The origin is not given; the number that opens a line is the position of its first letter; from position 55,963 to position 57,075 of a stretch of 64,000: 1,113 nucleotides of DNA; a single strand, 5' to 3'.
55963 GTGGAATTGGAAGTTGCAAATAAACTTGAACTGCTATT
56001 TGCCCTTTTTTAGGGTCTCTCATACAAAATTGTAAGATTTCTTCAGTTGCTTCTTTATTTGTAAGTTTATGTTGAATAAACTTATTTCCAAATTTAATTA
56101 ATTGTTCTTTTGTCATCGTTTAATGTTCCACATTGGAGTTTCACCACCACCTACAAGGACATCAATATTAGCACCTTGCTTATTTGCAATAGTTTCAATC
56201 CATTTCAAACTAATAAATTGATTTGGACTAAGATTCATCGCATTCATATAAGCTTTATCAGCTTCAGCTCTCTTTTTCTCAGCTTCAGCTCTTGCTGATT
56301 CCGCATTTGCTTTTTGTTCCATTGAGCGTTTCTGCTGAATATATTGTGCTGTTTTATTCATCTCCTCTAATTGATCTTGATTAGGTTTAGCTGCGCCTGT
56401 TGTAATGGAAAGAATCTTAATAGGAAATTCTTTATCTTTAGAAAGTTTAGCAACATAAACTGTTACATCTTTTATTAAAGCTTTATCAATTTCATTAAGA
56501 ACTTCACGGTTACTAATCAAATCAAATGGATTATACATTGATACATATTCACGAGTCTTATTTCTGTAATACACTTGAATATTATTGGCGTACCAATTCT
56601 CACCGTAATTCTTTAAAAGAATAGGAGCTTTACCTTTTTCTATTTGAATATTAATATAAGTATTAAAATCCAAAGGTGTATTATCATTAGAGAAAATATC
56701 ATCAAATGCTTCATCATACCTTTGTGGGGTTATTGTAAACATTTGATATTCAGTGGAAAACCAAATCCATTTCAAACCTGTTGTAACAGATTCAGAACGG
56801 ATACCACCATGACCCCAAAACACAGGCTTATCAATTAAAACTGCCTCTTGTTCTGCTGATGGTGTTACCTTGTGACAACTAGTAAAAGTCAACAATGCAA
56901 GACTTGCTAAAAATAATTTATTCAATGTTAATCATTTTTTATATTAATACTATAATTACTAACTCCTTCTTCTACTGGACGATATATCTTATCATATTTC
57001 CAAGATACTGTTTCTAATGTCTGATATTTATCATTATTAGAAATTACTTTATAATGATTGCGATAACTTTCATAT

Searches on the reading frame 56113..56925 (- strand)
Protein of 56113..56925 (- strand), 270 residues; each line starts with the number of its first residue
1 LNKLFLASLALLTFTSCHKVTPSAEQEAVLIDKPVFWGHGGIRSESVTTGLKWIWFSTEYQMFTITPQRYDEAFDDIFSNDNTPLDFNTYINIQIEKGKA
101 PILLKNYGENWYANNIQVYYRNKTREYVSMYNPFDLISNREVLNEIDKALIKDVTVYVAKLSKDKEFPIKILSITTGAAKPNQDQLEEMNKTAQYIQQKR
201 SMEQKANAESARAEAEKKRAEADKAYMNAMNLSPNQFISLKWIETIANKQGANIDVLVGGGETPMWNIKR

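Call 46: search_protein_families(library=pfam, proteins=[window:56113-56925:-], max_evalue=0.001)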
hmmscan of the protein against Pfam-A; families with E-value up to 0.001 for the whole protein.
window:56113-56925:- (270 aa): 2 families
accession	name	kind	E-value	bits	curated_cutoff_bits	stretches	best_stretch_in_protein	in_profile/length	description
PF01145.31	Band_7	-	1.1e-16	61.8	23.6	1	37-216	12-175/176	SPFH domain / Band 7 family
PF08641.17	Mis14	-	0.00084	20.2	24.9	0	113-225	16-119/133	Kinetochore protein Mis14 like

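Call 47: search_protein_families(library=phrogs, proteins=[window:56113-56925:-], max_evalue=0.001)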
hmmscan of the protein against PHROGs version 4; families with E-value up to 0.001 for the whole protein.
window:56113-56925:- (270 aa): 1 family
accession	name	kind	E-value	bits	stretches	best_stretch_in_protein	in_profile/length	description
phrog_200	-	other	3.8e-23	83.2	1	5-242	88-330/379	lipoprotein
